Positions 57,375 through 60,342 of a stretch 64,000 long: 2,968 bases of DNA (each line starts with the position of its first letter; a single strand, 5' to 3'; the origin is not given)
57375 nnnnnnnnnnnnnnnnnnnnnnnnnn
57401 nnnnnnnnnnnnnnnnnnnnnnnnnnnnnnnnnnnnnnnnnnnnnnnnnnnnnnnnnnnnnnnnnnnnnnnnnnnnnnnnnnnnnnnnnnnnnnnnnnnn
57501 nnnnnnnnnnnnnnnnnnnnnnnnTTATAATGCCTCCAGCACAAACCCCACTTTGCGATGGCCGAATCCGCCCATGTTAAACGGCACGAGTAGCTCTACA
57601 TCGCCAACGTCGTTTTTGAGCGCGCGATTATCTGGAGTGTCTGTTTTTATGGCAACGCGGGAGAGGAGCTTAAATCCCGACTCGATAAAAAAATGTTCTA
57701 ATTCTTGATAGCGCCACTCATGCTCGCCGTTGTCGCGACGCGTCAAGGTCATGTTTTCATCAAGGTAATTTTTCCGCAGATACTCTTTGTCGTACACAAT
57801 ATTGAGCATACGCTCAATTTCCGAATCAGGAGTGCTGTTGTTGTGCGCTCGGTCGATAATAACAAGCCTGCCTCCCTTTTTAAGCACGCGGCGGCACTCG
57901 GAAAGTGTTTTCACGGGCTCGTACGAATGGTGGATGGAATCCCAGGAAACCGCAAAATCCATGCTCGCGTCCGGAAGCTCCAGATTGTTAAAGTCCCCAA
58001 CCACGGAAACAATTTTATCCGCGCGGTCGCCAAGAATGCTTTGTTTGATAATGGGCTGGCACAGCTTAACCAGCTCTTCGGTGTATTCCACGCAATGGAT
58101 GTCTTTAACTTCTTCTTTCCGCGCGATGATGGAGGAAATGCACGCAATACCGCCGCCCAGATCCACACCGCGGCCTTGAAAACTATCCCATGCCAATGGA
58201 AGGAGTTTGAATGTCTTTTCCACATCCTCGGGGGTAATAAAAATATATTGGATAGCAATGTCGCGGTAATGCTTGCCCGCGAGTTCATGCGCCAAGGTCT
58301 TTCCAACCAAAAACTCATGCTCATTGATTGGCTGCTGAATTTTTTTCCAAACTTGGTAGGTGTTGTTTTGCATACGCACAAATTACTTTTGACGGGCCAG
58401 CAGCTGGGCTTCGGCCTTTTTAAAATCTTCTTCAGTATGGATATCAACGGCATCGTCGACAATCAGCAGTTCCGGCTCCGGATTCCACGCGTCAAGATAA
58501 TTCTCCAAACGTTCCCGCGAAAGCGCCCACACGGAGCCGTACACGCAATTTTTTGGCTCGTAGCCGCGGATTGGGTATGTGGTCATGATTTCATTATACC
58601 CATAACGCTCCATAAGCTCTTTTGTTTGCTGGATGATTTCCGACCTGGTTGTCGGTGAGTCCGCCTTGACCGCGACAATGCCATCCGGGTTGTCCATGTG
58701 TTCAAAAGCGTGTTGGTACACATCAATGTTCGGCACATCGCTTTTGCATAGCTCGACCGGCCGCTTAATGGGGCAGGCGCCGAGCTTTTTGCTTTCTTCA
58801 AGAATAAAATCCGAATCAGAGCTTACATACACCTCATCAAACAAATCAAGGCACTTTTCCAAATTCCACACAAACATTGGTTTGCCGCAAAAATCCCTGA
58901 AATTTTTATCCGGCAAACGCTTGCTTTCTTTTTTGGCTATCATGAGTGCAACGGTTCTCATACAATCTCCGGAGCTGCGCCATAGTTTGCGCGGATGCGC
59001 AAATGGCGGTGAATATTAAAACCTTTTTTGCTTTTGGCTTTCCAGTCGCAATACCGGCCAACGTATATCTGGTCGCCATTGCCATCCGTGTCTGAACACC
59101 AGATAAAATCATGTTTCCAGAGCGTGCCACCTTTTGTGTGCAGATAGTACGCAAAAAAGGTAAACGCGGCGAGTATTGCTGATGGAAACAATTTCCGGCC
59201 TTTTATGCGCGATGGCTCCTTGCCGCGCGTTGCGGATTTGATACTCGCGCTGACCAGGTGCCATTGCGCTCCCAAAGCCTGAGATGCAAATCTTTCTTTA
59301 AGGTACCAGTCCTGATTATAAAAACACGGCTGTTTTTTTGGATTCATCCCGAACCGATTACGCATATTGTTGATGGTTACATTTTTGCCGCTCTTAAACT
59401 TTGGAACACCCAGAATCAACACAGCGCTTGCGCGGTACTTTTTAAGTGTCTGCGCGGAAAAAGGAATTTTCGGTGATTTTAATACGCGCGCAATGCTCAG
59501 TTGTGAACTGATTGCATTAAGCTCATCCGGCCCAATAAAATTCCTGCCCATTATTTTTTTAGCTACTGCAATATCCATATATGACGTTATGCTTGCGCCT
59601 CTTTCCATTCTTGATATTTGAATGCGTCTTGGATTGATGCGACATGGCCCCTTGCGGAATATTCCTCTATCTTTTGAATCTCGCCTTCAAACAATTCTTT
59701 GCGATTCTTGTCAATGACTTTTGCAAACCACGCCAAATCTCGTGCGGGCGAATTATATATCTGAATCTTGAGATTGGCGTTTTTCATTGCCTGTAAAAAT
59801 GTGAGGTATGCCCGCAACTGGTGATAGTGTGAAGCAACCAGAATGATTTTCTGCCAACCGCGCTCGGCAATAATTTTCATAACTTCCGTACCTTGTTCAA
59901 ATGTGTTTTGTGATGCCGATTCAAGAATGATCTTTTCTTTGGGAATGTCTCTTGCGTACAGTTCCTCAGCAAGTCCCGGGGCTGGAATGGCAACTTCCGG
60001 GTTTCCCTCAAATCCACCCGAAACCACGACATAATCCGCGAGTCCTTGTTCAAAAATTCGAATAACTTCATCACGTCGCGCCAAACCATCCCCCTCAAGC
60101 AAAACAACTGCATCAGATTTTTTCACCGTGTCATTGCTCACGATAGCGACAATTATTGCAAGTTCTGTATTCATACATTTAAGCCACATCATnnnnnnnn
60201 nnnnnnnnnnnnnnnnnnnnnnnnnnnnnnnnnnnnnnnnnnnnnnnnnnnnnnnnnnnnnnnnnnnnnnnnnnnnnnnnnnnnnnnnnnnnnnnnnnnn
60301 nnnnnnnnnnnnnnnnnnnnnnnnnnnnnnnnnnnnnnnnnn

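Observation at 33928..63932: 30 kb co-directional array encoding what look like three parallel nonulosonic (sialic-acid-like) sugar pathways with several tailoring enzymes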

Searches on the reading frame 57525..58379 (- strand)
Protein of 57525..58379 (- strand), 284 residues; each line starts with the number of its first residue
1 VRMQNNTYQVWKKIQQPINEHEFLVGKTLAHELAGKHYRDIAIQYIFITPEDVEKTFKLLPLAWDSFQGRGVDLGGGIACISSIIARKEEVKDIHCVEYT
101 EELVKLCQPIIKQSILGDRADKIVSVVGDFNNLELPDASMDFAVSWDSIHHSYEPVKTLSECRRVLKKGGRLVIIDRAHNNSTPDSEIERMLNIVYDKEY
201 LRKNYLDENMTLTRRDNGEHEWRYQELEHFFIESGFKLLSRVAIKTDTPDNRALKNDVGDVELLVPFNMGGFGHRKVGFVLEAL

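Call 5: search_protein_families(library=pfam, proteins=[window:57525-58379:-])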
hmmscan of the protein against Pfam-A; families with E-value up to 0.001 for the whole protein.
window:57525-58379:- (284 aa): 7 families
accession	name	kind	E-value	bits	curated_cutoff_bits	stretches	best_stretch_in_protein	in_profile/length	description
PF08241.18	Methyltransf_11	-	2e-15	57.6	21.2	1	72-174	1-95/95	Methyltransferase domain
PF13649.12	Methyltransf_25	-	1.8e-10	41.8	27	1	72-170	2-97/97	Methyltransferase domain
PF13847.12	Methyltransf_31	-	3.7e-10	40.1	27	1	72-184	8-119/145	Methyltransferase domain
PF08242.18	Methyltransf_12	-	5e-07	30.8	30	1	72-172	1-98/98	Methyltransferase domain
PF13489.12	Methyltransf_23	-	4.1e-06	27.1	27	1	67-239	22-162/164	Methyltransferase domain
PF01209.24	Ubie_methyltran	-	7.6e-05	22.6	20.1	1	72-180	52-157/233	ubiE/COQ5 methyltransferase family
PF05175.20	MTS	-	0.00013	22.1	23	1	66-184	30-148/170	Methyltransferase small domain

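Call 81: search_protein_families(library=ncbifam, proteins=[window:57525-58379:-], max_evalue=0.001)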
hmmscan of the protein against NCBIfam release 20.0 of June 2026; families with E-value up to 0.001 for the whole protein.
window:57525-58379:- (284 aa): 12 families
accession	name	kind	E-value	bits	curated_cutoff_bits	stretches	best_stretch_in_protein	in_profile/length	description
NF041675.1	sarc_dimgly_tmase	equivalog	6.4e-08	32.9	550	1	120-204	114-199/278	sarcosine/dimethylglycine N-methyltransferase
TIGR01934.1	MenG_MenH_UbiE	subfamily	1.9e-07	30.6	158.35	1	71-188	43-155/223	ubiquinone/menaquinone biosynthesis methyltransferase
NF052510.1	methyltran_MpqE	exception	2.3e-06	27.2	335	1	68-179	47-156/234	methyl-plastoquinone biosynthesis methyltransferase MpqE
NF008823.0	PRK11873.1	subfamily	3e-06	26.9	263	1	72-186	82-193/272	arsenite methyltransferase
NF047649.1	MTase_UXPK_star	exception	4.6e-06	25.9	460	1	122-192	129-199/283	methyltransferase/UXPK-star double selenoprotein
NF045667.1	MTase_DVU1556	equivalog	7.1e-06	25.6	155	1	121-184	66-129/213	DVU_1556 family methyltransferase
TIGR02072.1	BioC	equivalog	1e-05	25.5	184.95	1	70-174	37-132/244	malonyl-ACP O-methyltransferase BioC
NF001244.0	PRK00216.1-5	equivalog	1.4e-05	24.6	216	1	70-184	51-163/236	bifunctional demethylmenaquinone methyltransferase/2-methoxy-6-polyprenyl-1,4-benzoquinol methylase UbiE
NF041537.1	ArsM_AhpD_UU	exception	1.8e-05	23.7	510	1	122-190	128-196/345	arsenite methyltransferase/AhpD domain selenoprotein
NF045823.1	PthPhpthDimycoMt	equivalog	0.0003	20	300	1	124-185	116-177/256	phthiotriol/phenolphthiotriol dimycocerosates methyltransferase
NF001241.0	PRK00216.1-2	equivalog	0.00055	19.6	327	1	118-182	91-155/231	demethylmenaquinone methyltransferase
NF045825.1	FAmtase_mtf2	equivalog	0.00063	19.1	400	1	125-184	109-168/248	fatty-acid O-methyltransferase Mtf2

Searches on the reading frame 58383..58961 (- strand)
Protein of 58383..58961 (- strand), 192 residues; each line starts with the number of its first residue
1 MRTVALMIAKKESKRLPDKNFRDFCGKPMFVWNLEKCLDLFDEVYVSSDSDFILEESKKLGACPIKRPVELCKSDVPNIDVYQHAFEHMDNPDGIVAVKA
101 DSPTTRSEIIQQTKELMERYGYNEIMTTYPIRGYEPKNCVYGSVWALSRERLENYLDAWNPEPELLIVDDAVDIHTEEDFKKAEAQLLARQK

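Call 5: search_protein_families(library=pfam, proteins=[window:58383-58961:-])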
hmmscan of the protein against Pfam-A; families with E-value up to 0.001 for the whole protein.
window:58383-58961:- (192 aa): 2 families
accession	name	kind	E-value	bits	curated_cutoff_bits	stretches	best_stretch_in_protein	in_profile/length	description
PF02348.25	CTP_transf_3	-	6.6e-14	52.7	22.6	1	6-118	3-115/217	Cytidylyltransferase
PF12804.13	NTP_transf_3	-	2.8e-05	24.8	27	1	18-141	15-133/160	MobA-like NTP transferase domain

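Call 28: search_protein_families(library=ncbifam, proteins=[window:58383-58961:-], max_evalue=0.001)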
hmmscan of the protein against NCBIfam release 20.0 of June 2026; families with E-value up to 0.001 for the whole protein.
window:58383-58961:- (192 aa): 6 families
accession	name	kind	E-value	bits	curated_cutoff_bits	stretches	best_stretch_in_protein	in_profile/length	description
TIGR03584.1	PseF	equivalog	2e-18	66.8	205.7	1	4-119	1-122/222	pseudaminic acid cytidylyltransferase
NF003952.0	PRK05450.1-5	subfamily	1.9e-11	43.6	193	1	2-127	2-126/250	3-deoxy-manno-octulosonate cytidylyltransferase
NF009905.0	PRK13368.1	subfamily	6.6e-09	35.5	255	1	1-126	1-123/243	3-deoxy-manno-octulosonate cytidylyltransferase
NF003950.0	PRK05450.1-3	subfamily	7.8e-07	28.7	234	1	1-128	1-128/248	3-deoxy-manno-octulosonate cytidylyltransferase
TIGR00466.1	kdsB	equivalog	8.6e-07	28.6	155.2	1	4-118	4-117/241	3-deoxy-manno-octulosonate cytidylyltransferase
NF003948.0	PRK05450.1-1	equivalog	5.6e-06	25.7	281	1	2-126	5-128/248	3-deoxy-manno-octulosonate cytidylyltransferase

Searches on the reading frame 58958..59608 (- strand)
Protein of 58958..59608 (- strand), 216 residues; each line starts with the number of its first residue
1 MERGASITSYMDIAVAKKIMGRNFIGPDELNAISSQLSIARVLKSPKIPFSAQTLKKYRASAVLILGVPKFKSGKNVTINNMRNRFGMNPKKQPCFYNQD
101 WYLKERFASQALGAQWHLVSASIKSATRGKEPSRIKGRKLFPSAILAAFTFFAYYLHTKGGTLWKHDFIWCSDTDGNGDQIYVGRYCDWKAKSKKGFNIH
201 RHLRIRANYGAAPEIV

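Call 5: search_protein_families(library=pfam, proteins=[window:58958-59608:-])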
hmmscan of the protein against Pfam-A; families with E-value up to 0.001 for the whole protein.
window:58958-59608:- (216 aa): 0 families

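Call 28: search_protein_families(library=ncbifam, proteins=[window:58958-59608:-], max_evalue=0.001)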
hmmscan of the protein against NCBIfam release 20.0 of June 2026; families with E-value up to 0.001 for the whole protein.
window:58958-59608:- (216 aa): 0 families

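Call 36: find_homologous_proteins(query=window:58958-59578:-, max_evalue=0.00001)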
Query window:58958-59578:- (206 aa): 1042 proteins with E <= 0.00001 among 1105 candidates; the best 120 are listed.
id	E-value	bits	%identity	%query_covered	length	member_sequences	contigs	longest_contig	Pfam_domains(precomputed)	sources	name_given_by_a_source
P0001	2.1e-137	474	100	100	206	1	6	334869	-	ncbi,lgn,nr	ncbi:MAG: hypothetical protein HYT31_00790 [Parcubacteria group bacterium]|nr:hypothetical protein [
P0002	2.3e-86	307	67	100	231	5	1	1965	-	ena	-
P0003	3.1e-85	303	67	100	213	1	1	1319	-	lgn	-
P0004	5.2e-82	293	64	100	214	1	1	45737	-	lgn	-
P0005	7.9e-80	286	66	93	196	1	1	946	-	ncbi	-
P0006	1.9e-78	281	63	100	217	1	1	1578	-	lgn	-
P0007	1.9e-77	278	64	100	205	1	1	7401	-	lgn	-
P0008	2.2e-76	274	60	100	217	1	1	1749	-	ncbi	-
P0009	4.0e-76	273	62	100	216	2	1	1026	-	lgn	-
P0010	1.1e-75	272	59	100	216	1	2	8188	-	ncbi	-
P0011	1.5e-75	272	63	100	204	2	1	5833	-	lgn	-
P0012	1.3e-74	268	62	100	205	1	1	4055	-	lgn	-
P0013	2.3e-74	268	62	100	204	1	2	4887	-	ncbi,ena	ncbi:MAG: hypothetical protein AAB932_01745 [Patescibacteria group bacterium]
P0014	3.4e-74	267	61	100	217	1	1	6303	-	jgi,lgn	-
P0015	5.3e-72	260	62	100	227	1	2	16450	-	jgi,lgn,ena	-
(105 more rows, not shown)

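Call 39: find_encoding_contigs(protein=P0001, flank=3000, max_places=3)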
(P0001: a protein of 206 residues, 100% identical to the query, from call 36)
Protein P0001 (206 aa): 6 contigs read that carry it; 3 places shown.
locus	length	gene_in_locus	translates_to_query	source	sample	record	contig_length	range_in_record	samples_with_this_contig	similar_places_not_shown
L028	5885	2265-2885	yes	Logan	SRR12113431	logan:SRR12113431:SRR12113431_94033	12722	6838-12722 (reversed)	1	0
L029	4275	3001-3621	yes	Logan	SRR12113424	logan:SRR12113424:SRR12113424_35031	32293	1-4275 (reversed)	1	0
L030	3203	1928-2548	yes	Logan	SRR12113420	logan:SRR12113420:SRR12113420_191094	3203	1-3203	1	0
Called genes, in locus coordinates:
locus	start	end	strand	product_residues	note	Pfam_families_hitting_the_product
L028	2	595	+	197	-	?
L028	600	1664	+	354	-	PF03102:NeuB, PF08666:SAF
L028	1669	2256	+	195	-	PF02698:DUF218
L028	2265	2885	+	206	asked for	-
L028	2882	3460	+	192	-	PF02348:CTP_transf_3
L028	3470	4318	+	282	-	PF13489:Methyltransf_23 (weak), PF08241:Methyltransf_11, PF08242:Methyltransf_12 (weak), PF13649:Methyltransf_25, PF13847:Methyltransf_31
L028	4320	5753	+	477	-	-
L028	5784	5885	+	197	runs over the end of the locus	PF02543:Carbam_trans_N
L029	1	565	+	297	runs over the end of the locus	PF01408:GFO_IDH_MocA (weak)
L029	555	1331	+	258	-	PF00106:adh_short, PF01370:Epimerase (weak), PF03435:Sacchrp_dh_NADP (weak), PF08659:KR, PF13561:adh_short_C2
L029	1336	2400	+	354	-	PF03102:NeuB, PF08666:SAF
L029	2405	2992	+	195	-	PF02698:DUF218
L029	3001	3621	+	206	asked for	-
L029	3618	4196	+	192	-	PF02348:CTP_transf_3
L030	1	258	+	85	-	?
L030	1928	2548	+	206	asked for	-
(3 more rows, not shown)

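Call 45: predict_structure(alignment_id=A1)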
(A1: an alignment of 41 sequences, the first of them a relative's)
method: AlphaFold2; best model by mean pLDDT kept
length: 206 residues; sequences in the alignment: 41
mean_pLDDT: 92.4   pTM: 0.92
mean pLDDT of the five models: 92.4, 91.9, 91.8, 91.8, 90.6
residues with pLDDT >= 90: 162; 70-90: 36; 50-70: 8; < 50: 0
segments of 3 or more residues with pLDDT < 50: none
pLDDT, mean of each block of 10 residues (from residue 1): 98 98 98 97 98 98 97 92 84 91 98 94 88 98 97 91 93 78 74 85 94
secondary structure, 60 per line:
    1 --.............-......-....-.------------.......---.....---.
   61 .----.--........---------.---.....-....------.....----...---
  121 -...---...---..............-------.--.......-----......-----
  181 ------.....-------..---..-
elements in order: H3-13 H17-22 H24-27 H42-48 E52-56 H69-76 H90-94 H96-99 E106-110 H134-147 E158-164 E170-175 E187-191

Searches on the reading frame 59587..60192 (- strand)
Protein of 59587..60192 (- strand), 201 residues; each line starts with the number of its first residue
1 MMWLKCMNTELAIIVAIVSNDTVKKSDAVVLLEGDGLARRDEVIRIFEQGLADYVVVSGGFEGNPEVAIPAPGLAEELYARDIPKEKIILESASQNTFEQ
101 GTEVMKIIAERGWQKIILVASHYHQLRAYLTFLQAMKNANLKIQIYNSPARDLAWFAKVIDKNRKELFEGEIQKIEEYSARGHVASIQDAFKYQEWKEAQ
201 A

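Call 6: search_protein_families(library=pfam, proteins=[window:59587-60192:-], max_evalue=0.01)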
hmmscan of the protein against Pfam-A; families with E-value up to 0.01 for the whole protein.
window:59587-60192:- (201 aa): 1 family
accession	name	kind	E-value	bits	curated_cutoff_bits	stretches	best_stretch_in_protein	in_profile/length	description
PF02698.23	DUF218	-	2.8e-16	60.1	27.6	1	27-136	1-104/133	DUF218 domain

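Call 28: search_protein_families(library=ncbifam, proteins=[window:59587-60192:-], max_evalue=0.001)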
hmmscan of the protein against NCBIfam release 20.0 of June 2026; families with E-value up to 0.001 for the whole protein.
window:59587-60192:- (201 aa): 1 family
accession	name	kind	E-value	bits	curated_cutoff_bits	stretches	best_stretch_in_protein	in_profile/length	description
NF007794.0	PRK10494.1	equivalog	0.00034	20.2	205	1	35-135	104-200/259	envelope biogenesis factor ElyC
